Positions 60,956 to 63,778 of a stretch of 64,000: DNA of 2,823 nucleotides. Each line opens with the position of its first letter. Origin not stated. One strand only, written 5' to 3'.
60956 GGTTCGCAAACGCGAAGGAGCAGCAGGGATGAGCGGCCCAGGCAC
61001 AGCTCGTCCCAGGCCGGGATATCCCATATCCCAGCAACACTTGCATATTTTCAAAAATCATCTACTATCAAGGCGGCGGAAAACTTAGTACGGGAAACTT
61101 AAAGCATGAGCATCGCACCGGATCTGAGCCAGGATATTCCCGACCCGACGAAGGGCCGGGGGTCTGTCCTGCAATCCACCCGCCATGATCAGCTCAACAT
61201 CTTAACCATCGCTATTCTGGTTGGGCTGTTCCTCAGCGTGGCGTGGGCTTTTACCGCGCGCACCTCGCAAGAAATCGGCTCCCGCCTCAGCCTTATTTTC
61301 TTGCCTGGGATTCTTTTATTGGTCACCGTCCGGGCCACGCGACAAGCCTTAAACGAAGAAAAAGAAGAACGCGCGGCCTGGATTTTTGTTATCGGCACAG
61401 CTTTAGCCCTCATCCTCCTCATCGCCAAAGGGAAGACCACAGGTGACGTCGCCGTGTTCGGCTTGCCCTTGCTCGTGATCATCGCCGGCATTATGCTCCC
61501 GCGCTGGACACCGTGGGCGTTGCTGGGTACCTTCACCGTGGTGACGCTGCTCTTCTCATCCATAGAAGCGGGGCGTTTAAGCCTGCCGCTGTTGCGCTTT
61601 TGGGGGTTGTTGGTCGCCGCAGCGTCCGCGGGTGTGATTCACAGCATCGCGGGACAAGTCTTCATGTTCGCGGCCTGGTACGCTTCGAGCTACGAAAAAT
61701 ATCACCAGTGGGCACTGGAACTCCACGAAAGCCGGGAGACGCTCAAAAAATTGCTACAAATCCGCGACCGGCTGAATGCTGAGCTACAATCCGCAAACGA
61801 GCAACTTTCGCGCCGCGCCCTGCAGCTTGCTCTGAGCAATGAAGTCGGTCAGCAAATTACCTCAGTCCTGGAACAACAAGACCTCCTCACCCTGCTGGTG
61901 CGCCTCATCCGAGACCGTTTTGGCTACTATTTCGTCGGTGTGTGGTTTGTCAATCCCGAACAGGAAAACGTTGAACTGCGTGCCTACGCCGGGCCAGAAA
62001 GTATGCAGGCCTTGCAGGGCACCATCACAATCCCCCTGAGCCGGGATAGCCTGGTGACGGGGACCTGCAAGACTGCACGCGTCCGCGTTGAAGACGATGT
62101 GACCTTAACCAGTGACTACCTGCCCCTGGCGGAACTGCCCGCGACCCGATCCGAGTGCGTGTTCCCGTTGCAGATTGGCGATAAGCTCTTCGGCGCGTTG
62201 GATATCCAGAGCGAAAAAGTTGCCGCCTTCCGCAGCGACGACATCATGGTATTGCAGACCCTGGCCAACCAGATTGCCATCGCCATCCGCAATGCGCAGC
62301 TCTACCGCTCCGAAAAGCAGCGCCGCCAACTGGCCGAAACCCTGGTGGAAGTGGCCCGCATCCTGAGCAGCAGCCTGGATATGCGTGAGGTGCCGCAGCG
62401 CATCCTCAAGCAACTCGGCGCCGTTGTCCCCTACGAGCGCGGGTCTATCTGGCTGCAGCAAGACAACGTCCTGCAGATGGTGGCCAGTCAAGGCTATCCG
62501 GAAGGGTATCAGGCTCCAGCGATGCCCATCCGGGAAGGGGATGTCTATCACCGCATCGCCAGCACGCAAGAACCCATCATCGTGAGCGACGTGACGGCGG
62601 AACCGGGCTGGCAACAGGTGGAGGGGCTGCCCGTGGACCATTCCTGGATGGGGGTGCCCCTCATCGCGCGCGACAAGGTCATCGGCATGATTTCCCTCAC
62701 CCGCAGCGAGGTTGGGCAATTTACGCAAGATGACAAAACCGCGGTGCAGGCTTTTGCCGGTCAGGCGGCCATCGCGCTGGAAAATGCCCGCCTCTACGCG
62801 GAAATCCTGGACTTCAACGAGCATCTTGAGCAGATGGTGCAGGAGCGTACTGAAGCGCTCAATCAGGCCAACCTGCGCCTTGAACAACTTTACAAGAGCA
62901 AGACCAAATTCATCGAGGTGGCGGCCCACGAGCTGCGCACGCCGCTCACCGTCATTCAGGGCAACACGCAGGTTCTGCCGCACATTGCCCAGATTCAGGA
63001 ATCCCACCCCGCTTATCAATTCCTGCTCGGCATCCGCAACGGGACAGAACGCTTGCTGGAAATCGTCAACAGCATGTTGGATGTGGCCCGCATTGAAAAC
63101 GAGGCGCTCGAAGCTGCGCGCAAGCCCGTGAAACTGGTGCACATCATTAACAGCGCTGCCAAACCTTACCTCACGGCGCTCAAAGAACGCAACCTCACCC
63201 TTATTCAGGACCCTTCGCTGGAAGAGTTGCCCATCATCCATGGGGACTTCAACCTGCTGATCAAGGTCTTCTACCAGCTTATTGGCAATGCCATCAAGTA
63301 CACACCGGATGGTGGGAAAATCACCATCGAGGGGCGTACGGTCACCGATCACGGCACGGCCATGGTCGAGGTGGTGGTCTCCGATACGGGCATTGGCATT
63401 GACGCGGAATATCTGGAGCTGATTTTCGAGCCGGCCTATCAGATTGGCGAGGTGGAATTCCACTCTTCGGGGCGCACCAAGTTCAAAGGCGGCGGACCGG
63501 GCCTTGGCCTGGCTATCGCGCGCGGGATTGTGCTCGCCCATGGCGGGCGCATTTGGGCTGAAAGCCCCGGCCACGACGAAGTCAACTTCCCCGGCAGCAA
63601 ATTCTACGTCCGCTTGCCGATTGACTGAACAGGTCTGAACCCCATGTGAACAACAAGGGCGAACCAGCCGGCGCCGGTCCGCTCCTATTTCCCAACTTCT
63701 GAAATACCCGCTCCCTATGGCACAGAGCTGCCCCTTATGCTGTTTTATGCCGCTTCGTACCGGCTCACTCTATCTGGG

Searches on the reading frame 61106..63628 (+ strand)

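Call 3: search_protein_families(library=pfam, proteins=[window:61106-63628:+], max_evalue=0.01)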
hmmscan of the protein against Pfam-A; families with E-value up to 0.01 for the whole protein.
window:61106-63628:+ (840 aa): 5 families
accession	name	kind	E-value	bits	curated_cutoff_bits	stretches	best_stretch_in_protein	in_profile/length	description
PF13185.12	GAF_2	-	1.8e-30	106.4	28.6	2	424-559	2-136/136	GAF domain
PF01590.32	GAF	-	4e-29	102.3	22.4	2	426-558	2-133/133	GAF domain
PF02518.31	HATPase_c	-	3.3e-22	79.4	26.4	1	714-839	2-109/111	Histidine kinase-, DNA gyrase B-, and HSP90-like ATPase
PF13492.12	GAF_3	-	7e-22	78.7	27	2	428-560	4-129/129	GAF domain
PF00512.31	HisKA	-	4.3e-14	52.7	26.9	1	599-666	2-66/66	His Kinase A (phospho-acceptor) domain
